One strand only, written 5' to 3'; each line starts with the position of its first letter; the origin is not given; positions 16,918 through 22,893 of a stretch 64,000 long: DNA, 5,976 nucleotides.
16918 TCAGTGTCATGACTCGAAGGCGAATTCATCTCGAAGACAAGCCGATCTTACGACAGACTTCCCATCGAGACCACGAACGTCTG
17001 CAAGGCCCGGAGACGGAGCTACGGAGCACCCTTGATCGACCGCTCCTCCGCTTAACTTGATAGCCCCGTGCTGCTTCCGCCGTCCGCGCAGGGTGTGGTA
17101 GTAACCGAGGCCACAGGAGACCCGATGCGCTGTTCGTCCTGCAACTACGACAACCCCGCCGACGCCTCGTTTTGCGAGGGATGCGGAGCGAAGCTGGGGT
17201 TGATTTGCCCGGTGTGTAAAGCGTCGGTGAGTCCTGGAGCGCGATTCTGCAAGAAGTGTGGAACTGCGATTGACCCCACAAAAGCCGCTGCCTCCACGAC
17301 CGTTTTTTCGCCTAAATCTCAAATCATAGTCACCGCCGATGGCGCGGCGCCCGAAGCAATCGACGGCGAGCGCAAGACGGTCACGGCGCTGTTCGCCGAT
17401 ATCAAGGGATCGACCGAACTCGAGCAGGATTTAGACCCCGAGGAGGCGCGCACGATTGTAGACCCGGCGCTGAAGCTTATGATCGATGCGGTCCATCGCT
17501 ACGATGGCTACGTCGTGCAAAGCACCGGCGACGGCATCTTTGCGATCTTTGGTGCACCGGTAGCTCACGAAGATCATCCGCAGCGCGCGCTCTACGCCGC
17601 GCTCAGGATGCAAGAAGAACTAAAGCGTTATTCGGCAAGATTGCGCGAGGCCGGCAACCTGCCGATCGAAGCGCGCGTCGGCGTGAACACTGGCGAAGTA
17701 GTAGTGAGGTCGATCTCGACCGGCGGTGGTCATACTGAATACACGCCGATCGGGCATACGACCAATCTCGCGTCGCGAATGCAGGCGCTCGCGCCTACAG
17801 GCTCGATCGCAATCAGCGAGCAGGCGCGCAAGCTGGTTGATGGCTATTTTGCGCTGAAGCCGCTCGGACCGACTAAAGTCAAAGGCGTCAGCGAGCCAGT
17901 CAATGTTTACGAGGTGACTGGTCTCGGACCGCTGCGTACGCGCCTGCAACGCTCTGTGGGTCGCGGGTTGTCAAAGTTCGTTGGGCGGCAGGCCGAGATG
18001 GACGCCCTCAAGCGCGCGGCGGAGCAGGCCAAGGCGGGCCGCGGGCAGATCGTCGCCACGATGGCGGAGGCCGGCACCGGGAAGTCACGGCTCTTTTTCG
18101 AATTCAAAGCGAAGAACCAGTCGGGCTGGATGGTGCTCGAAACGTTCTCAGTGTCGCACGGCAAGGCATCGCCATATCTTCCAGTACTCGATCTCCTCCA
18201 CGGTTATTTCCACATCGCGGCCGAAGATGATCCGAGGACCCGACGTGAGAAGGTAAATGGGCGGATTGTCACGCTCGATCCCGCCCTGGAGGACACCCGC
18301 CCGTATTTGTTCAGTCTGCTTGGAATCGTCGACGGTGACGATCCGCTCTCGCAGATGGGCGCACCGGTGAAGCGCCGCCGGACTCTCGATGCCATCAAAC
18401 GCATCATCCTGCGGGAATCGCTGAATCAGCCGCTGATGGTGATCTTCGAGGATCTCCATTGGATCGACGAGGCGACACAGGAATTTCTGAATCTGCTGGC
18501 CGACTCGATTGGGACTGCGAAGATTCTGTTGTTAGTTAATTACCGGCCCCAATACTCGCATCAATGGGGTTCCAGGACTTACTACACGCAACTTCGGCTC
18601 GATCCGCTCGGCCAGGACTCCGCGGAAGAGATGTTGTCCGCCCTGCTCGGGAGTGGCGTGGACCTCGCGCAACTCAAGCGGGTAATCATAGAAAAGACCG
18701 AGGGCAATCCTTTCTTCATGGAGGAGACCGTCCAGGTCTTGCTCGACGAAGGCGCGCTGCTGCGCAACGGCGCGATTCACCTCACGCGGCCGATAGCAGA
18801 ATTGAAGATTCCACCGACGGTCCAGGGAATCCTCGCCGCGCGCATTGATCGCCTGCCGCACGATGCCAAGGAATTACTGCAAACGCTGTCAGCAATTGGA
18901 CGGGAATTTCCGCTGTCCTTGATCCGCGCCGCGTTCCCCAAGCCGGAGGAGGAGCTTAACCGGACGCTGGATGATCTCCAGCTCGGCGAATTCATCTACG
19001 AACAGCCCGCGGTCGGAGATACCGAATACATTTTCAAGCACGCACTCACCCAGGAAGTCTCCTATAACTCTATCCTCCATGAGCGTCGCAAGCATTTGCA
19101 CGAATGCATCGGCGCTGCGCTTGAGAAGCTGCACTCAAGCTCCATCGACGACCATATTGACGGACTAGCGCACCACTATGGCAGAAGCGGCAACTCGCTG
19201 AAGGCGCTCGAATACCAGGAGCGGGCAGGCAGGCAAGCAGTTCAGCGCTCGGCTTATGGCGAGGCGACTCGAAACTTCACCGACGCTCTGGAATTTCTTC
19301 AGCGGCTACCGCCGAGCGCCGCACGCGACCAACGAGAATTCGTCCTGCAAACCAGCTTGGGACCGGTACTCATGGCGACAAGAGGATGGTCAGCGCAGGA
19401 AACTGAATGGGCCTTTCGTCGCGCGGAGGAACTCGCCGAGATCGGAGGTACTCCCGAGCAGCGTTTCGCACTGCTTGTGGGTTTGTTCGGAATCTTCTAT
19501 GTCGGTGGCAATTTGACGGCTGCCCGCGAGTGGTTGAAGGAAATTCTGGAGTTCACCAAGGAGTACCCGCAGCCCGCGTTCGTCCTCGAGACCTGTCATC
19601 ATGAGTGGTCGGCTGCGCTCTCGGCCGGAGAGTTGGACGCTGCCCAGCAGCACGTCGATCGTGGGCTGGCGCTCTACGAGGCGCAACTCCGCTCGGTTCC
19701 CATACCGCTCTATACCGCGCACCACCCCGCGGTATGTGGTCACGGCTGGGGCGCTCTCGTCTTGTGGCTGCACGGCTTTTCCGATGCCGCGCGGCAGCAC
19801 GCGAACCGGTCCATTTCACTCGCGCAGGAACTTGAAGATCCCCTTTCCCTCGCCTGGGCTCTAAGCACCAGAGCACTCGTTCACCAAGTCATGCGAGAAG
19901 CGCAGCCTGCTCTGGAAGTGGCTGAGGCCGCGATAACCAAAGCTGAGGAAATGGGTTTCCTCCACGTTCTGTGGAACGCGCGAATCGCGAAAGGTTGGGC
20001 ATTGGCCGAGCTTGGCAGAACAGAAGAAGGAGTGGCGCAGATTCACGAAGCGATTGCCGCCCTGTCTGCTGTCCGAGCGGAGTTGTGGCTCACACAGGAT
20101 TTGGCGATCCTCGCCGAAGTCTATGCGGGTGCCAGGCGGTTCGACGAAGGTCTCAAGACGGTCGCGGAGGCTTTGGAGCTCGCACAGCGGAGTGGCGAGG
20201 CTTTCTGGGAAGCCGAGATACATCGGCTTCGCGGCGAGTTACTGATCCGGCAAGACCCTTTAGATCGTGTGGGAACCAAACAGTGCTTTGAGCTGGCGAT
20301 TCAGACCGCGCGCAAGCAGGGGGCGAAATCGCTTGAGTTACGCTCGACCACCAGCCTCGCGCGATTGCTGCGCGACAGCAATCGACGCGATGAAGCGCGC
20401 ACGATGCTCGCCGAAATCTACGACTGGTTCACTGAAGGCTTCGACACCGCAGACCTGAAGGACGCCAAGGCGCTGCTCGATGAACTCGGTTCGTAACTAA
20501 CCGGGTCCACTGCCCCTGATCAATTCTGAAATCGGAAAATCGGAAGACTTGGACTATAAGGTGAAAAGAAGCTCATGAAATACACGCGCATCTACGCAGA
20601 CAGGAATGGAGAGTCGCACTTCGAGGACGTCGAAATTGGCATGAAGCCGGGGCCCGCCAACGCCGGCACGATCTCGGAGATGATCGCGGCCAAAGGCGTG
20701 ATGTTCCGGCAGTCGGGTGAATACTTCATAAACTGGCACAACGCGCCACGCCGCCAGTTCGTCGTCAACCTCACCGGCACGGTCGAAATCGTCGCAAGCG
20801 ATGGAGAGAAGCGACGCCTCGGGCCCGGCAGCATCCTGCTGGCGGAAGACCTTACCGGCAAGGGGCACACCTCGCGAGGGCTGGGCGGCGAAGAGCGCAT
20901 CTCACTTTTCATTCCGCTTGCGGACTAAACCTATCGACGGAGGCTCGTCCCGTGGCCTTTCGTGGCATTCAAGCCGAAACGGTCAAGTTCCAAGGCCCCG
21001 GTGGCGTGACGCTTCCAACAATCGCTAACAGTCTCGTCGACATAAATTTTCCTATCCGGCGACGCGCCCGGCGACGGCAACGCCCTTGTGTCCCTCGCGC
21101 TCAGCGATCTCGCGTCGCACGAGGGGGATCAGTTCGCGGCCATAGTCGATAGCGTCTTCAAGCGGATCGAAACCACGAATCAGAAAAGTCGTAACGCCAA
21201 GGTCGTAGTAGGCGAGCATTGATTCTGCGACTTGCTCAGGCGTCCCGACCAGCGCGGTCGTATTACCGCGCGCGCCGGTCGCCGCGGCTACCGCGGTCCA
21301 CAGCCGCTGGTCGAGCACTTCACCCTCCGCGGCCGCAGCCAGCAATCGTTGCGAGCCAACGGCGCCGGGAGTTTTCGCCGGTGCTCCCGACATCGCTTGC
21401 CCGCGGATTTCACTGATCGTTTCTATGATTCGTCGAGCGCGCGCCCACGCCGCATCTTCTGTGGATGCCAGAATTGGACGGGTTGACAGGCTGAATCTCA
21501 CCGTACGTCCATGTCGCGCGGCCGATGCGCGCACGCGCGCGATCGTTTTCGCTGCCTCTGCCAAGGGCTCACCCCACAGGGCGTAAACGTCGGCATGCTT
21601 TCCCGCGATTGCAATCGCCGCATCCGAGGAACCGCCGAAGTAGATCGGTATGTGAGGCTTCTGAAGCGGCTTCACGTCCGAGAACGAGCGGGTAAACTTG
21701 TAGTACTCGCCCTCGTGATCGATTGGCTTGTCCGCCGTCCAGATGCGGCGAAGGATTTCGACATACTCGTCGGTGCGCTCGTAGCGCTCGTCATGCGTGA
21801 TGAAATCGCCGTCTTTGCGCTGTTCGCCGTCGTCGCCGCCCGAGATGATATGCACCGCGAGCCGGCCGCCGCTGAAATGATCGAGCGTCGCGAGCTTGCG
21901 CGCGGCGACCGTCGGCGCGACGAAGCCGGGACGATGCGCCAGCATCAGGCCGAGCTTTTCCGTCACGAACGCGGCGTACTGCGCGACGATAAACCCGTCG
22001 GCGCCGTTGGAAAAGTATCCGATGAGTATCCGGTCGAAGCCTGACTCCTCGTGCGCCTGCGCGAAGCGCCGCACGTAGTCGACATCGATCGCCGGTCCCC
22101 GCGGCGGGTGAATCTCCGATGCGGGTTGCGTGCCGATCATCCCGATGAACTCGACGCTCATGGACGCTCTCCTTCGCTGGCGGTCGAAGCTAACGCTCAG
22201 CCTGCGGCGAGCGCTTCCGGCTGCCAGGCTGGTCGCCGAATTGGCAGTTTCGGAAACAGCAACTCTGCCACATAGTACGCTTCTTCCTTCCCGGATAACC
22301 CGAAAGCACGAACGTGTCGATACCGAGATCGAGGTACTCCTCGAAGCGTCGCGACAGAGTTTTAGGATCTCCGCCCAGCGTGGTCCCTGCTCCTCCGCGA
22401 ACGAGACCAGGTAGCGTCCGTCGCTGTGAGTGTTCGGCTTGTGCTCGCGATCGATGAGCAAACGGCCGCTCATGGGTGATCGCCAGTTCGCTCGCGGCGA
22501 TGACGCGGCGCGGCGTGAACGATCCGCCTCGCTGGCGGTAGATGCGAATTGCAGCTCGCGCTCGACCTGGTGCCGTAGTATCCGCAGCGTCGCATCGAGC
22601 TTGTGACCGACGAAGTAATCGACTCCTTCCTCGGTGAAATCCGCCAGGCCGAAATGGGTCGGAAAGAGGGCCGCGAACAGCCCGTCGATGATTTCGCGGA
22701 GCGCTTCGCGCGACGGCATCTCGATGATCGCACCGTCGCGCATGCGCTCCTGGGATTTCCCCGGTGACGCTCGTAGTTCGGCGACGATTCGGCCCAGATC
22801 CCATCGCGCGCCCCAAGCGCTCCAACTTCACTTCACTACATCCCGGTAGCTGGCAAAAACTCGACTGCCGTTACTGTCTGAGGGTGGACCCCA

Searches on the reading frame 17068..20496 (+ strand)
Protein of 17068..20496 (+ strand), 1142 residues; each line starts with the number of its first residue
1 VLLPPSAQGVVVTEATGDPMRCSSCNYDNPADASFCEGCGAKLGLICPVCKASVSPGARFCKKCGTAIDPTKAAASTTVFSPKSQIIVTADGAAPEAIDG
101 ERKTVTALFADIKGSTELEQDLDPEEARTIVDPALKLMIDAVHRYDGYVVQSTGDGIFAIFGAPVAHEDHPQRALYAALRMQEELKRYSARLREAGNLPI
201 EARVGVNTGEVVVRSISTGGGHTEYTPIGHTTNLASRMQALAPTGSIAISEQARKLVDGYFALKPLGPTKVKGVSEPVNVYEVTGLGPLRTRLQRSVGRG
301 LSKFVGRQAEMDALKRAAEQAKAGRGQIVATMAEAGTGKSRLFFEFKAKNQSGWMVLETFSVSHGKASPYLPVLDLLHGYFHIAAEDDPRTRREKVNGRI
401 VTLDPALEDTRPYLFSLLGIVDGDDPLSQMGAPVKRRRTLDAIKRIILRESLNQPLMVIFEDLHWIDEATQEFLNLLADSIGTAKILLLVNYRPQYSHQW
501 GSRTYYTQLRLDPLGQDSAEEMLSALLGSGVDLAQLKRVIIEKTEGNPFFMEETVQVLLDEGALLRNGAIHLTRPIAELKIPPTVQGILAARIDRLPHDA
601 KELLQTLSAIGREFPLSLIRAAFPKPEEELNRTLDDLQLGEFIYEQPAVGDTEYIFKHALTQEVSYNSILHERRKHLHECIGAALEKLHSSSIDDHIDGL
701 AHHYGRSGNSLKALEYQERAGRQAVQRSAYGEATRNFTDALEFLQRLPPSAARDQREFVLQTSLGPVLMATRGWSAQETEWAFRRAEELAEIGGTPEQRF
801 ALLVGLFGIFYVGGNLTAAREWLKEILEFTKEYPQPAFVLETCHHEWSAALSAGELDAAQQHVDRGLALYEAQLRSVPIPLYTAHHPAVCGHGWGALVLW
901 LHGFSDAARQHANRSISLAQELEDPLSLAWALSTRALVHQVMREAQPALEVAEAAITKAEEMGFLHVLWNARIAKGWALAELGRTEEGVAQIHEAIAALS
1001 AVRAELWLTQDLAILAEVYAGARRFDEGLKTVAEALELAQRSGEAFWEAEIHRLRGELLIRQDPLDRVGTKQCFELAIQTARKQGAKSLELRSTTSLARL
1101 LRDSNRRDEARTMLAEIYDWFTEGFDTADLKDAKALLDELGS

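Call 19: search_protein_families(library=pfam, proteins=[window:17068-20496:+], max_evalue=0.001)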
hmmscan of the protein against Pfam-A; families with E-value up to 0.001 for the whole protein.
window:17068-20496:+ (1142 aa): 6 families
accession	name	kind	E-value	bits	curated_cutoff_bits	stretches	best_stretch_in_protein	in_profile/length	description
PF00211.25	Guanylate_cyc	-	1.6e-22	80.4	21.9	1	103-281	7-179/183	Adenylate and Guanylate cyclase catalytic domain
PF13191.12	AAA_16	-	8.2e-18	65.9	32.6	1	303-483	1-161/167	AAA ATPase domain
PF12773.13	DZR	-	3.8e-11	43.4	27.3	1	22-65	1-45/45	Double zinc ribbon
PF13240.11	Zn_Ribbon_1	-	8.9e-10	38.5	25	2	22-43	2-23/23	zinc-ribbon domain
PF13424.12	TPR_12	-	5.6e-09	36.5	30.1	0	1015-1062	9-58/77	Tetratricopeptide repeat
PF13248.11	Zn_ribbon_3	-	9.4e-05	22.2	27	1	46-66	4-24/26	zinc-ribbon domain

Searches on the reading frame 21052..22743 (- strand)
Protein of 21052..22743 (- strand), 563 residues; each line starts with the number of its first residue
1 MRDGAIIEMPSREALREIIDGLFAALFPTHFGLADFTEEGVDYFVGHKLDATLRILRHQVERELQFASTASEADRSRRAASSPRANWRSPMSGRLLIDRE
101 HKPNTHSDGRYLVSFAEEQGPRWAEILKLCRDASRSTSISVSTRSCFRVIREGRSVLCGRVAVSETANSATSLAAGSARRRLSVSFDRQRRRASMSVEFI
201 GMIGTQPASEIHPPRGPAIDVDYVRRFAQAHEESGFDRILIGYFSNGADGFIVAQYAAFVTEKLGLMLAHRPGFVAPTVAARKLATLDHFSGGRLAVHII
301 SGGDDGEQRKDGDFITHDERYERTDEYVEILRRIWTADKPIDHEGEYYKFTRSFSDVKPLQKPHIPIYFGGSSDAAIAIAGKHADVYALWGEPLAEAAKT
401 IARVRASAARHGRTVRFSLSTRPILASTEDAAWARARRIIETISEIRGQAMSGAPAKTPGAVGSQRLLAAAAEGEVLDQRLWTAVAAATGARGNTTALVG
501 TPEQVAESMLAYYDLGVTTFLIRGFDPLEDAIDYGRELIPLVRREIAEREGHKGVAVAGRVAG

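Call 19: search_protein_families(library=pfam, proteins=[window:21052-22743:-], max_evalue=0.001)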
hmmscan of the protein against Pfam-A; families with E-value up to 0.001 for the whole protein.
window:21052-22743:- (563 aa): 1 family
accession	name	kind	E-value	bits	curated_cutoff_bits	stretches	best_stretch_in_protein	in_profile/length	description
PF00296.26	Bac_luciferase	-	3.2e-72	244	27.9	1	205-518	9-313/314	Luciferase-like monooxygenase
